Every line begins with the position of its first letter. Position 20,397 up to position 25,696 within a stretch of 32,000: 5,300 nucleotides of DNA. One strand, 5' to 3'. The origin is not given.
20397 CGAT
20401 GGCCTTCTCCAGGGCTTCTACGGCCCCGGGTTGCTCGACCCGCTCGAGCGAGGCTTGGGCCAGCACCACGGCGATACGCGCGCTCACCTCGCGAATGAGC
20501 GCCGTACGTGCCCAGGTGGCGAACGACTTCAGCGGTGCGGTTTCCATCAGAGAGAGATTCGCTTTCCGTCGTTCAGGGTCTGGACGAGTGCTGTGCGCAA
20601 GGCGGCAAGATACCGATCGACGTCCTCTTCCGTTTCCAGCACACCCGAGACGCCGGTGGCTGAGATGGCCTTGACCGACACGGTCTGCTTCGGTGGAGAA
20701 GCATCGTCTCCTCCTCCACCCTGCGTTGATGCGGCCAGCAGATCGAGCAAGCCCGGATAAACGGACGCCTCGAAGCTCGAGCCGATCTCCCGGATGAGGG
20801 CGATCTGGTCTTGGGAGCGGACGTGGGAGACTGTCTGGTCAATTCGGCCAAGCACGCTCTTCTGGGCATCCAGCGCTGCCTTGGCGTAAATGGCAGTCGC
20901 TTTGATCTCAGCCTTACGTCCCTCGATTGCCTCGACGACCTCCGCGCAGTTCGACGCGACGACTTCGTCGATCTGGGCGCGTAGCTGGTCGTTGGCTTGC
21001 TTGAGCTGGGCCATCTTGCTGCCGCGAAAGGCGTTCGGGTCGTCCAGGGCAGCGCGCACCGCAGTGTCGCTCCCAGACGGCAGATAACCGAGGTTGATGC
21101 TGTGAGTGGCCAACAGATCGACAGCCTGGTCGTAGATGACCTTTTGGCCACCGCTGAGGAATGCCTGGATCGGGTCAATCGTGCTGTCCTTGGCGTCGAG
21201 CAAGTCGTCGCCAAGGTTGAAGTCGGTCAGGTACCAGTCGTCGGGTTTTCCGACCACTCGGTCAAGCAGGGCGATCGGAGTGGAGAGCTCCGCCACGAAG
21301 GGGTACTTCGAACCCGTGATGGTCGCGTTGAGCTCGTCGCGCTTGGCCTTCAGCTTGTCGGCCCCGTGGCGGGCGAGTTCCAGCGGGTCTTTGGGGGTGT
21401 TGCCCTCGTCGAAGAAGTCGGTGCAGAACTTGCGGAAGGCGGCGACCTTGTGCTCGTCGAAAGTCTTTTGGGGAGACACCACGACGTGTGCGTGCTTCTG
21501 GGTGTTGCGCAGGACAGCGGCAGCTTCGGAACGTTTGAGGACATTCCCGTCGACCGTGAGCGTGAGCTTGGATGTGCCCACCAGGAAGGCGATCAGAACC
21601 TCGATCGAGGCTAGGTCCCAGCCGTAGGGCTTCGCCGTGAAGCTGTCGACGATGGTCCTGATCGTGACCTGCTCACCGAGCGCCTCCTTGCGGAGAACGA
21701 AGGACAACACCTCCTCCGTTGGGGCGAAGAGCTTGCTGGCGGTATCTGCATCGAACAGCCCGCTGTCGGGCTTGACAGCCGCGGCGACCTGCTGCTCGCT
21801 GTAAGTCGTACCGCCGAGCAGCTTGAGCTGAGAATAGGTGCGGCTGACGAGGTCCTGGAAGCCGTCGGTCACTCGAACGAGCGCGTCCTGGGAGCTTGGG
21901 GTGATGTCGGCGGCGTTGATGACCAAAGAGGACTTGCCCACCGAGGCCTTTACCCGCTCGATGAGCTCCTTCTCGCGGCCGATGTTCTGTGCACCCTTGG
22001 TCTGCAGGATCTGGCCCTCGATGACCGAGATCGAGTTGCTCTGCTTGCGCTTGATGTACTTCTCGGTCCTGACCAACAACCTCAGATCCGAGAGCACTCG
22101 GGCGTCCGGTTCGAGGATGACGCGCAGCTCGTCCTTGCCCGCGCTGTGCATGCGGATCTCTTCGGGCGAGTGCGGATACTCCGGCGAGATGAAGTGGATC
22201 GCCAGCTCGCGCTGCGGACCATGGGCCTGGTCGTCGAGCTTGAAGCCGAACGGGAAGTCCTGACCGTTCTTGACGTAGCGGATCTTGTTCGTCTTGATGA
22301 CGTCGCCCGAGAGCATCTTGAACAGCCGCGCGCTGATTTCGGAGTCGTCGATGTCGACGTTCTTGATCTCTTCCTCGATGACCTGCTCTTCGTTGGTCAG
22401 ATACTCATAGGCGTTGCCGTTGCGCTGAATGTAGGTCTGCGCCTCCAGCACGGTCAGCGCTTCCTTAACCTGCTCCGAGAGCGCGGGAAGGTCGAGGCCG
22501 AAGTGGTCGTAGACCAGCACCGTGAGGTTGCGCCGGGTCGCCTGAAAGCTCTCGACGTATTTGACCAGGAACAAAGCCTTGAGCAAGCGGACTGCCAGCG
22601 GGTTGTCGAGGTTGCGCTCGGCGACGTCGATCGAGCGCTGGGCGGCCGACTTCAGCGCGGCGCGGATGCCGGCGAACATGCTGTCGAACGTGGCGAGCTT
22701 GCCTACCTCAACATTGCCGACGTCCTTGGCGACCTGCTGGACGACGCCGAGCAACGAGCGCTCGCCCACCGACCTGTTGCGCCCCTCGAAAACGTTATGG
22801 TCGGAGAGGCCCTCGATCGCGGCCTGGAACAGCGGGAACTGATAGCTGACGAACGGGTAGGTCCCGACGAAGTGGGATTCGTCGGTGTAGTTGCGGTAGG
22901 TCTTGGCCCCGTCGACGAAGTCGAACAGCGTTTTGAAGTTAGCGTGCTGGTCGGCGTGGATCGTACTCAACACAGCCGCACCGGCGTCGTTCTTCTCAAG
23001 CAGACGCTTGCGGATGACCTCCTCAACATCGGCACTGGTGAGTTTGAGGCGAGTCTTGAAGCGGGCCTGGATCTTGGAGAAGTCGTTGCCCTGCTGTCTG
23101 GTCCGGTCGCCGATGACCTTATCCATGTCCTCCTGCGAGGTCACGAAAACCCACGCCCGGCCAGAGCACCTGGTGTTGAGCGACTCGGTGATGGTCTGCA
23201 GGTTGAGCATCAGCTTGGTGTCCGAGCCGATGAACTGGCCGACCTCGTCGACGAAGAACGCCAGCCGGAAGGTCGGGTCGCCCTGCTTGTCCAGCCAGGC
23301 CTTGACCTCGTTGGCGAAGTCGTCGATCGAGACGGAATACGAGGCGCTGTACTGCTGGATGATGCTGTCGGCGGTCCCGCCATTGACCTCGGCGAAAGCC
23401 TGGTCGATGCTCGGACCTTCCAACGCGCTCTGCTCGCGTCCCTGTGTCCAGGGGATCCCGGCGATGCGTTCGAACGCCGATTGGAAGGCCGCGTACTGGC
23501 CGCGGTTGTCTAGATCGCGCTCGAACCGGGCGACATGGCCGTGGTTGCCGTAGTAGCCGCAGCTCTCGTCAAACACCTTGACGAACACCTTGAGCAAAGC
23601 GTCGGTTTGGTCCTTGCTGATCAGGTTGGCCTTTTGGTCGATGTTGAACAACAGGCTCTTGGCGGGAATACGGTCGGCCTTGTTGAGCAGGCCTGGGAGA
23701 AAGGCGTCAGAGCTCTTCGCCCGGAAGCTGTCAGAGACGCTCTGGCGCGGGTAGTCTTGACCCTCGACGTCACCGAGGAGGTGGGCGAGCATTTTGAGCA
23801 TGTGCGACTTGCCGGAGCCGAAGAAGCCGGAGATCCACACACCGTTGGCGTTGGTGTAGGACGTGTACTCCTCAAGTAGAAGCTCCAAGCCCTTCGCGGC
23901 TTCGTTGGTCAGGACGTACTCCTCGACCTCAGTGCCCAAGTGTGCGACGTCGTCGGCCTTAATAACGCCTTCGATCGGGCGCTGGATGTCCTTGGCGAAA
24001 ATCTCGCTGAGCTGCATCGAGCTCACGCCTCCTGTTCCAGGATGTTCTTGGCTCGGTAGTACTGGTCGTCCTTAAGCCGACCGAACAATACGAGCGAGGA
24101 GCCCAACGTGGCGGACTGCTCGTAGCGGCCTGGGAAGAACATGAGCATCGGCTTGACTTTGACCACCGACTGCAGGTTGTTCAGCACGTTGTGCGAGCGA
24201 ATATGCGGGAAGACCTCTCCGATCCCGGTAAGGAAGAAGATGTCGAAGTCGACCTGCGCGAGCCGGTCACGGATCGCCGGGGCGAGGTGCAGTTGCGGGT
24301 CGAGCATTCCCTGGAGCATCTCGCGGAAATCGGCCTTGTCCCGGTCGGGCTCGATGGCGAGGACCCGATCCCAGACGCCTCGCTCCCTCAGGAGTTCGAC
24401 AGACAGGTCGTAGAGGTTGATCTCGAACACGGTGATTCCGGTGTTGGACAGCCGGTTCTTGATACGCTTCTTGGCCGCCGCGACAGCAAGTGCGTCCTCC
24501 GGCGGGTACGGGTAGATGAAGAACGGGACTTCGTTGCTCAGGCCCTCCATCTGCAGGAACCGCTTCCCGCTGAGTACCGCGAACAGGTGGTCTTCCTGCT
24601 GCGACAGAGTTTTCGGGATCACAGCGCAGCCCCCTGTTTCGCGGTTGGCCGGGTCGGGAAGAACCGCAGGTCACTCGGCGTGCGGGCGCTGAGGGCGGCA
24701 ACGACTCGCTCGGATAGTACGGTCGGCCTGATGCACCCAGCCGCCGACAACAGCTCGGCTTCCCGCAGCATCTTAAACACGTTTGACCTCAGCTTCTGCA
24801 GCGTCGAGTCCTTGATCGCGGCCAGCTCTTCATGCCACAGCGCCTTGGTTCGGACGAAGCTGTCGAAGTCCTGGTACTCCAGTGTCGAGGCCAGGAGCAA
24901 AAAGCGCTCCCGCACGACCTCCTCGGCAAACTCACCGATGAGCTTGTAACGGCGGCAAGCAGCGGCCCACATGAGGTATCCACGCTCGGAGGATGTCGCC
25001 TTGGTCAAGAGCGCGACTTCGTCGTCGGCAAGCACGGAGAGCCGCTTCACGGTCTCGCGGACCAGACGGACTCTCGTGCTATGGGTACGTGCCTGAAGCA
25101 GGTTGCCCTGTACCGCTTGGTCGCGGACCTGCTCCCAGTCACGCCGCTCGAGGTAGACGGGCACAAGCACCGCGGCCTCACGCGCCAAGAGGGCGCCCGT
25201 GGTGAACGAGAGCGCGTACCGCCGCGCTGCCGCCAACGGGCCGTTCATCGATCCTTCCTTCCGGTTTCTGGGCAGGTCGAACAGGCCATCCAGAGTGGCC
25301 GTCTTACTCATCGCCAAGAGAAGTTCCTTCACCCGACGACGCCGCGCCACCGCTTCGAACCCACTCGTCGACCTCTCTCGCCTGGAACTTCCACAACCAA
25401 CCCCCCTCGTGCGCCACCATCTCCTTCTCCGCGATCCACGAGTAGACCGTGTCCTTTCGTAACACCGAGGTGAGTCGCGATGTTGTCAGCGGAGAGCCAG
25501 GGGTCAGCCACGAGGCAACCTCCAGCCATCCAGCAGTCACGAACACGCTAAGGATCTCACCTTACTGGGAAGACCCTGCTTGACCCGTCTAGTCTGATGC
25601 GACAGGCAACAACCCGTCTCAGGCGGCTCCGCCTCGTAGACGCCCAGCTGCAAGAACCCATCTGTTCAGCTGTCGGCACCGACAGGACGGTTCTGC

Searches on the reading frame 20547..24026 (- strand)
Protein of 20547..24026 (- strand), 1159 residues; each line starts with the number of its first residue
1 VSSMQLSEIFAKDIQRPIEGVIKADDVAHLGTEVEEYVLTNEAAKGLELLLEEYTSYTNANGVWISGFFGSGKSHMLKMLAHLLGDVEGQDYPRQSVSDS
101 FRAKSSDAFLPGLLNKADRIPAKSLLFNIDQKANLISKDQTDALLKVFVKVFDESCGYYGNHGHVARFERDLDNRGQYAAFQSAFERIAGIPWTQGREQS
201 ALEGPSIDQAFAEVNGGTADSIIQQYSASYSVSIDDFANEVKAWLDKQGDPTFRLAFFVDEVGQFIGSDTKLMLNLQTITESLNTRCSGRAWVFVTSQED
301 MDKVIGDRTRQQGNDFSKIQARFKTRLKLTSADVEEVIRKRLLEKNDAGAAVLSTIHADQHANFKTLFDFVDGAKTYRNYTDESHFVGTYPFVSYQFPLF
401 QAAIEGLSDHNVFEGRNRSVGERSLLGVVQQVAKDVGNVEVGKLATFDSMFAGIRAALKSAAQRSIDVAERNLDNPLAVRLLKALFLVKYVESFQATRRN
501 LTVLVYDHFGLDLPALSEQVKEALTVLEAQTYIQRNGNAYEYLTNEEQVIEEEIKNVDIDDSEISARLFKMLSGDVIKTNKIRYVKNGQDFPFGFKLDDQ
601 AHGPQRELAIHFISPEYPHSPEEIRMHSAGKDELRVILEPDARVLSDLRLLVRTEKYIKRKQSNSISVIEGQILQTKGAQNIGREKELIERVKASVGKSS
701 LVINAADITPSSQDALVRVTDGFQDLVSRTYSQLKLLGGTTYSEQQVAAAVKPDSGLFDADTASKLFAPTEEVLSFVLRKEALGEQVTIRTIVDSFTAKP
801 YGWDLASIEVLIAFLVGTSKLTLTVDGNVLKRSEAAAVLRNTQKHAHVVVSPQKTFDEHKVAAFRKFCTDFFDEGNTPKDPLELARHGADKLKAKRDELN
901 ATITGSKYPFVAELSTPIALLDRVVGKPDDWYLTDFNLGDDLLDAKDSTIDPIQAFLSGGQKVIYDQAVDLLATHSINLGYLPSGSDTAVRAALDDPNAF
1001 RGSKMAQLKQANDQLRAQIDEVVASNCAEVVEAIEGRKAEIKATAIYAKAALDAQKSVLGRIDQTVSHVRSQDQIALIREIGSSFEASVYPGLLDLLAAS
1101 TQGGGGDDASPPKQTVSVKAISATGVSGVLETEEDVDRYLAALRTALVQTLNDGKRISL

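Call 33: search_protein_families(library=padloc, proteins=[window:20547-24026:-], max_evalue=0.00001)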
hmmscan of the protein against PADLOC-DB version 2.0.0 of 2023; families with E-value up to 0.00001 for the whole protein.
window:20547-24026:- (1159 aa): 12 families
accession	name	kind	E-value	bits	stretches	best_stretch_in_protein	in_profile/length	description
PDLC02479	BrxC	-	0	1587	1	4-1159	1-1172/1172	BrxC-PglY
PDLC02471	BrxC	-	2.4e-261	868.5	1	4-1159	1-1189/1190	BrxC-PglY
PDLC02491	BrxC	-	6.4e-132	439.4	1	3-697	4-724/794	BrxC-PglY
PDLC02476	BrxC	-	6.7e-67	224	1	5-855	5-880/1180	BrxC-PglY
PDLC02484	BrxC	-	6.5e-62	207.8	1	6-815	5-843/1186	BrxC-PglY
PDLC02483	BrxC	-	2.2e-48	163.1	1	3-563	2-572/1212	BrxC-PglY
PDLC02489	BrxC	-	2.8e-39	133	1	25-556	31-556/1146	BrxC-PglY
PDLC02493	BrxC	-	9.6e-38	127.9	1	5-612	3-605/1215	BrxC-PglY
PDLC02486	BrxC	-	1.1e-31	107.6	1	63-593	82-603/1207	BrxC-PglY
PDLC02474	BrxC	-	1.4e-22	77.6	1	252-593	263-625/1223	BrxC-PglY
PDLC02488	BrxC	-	9.2e-10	35.1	0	25-85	26-89/1240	BrxC-PglY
PDLC02775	SspC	-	1.3e-06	24.4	0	33-90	28-85/1064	SspC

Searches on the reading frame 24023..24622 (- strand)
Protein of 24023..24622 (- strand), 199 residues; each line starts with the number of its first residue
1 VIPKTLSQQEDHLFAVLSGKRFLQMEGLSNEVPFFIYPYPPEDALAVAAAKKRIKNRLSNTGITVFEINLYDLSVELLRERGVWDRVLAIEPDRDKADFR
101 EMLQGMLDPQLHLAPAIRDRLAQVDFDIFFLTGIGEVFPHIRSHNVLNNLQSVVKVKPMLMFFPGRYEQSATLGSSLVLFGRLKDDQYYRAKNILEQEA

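Call 32: search_protein_families(library=pfam, proteins=[window:24023-24622:-], max_evalue=0.01)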
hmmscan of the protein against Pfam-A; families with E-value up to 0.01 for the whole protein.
window:24023-24622:- (199 aa): 1 family
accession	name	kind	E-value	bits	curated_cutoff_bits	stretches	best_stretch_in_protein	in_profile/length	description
PF08747.16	BrxB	-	6.6e-40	136.4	26.8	1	67-194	2-124/124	BREX protein BrxB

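Call 33: search_protein_families(library=padloc, proteins=[window:24023-24622:-], max_evalue=0.00001)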
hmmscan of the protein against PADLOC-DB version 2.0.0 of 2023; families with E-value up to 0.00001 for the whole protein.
window:24023-24622:- (199 aa): 6 families
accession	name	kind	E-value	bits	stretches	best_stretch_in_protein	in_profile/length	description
PDLC02463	BrxB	-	3.9e-66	220.8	1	4-197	3-192/193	BrxB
PDLC02468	BrxB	-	1.1e-45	153.4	1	66-198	2-134/135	BrxB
PDLC02461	BrxB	-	6.1e-21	73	1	34-194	36-197/200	BrxB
PDLC02466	BrxB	-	2.4e-19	68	1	7-194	5-184/185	BrxB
PDLC02459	BrxB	-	2.5e-12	45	1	31-192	28-201/203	BrxB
PDLC02462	BrxB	-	8.1e-07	27.2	1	123-192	132-196/202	BrxB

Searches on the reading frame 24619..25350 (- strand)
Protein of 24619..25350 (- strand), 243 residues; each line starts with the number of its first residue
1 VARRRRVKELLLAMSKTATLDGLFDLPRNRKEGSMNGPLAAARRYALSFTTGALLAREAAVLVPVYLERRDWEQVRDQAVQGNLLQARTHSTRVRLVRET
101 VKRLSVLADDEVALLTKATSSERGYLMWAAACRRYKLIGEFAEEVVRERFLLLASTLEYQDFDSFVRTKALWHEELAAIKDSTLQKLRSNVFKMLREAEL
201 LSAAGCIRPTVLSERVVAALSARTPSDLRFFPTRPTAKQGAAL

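Call 32: search_protein_families(library=pfam, proteins=[window:24619-25350:-], max_evalue=0.01)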
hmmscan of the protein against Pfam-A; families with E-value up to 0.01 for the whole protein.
window:24619-25350:- (243 aa): 2 families
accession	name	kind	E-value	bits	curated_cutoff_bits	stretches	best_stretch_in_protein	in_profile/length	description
PF08849.17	BrxA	-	2.1e-49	168.2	23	1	44-222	2-182/184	BrxA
PF08044.16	DUF1707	-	0.0095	16.4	27.6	0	188-229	8-46/53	DUF1707 SHOCT-like domain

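Call 33: search_protein_families(library=padloc, proteins=[window:24619-25350:-], max_evalue=0.00001)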
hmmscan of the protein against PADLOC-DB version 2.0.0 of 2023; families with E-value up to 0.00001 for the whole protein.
window:24619-25350:- (243 aa): 10 families
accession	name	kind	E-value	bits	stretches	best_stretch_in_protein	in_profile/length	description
PDLC02443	BrxA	-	3.6e-72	240.4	1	42-237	5-200/203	BrxA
PDLC02452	BrxA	-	4.1e-29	99.7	1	44-220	2-180/204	BrxA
PDLC02451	BrxA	-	2.8e-23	81.1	1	50-221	12-186/201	BrxA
PDLC02441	BrxA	-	4.5e-17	60.6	1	42-203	13-174/209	BrxA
PDLC02447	BrxA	-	7.1e-17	59.8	1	43-202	3-162/199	BrxA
PDLC02439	BrxA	-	7.5e-17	59.5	1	50-204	12-166/200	BrxA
PDLC02457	BrxA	-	1.4e-15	55.5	1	42-221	5-186/201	BrxA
PDLC02446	BrxA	-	1e-13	49.7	1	44-212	7-176/211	BrxA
PDLC02440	BrxA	-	1.4e-10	39.3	1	43-211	3-174/199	BrxA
PDLC02438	BrxA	-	5.2e-07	27.8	1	70-204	30-164/200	BrxA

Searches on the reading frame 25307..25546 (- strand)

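Call 66: search_protein_families(library=pfam, proteins=[window:25307-25546:-], max_evalue=0.01)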
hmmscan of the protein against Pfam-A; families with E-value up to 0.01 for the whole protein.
window:25307-25546:- (80 aa): 1 family
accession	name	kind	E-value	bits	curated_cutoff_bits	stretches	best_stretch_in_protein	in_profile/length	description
PF12728.13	HTH_17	-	7.6e-05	23.3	27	1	30-65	14-49/51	Helix-turn-helix domain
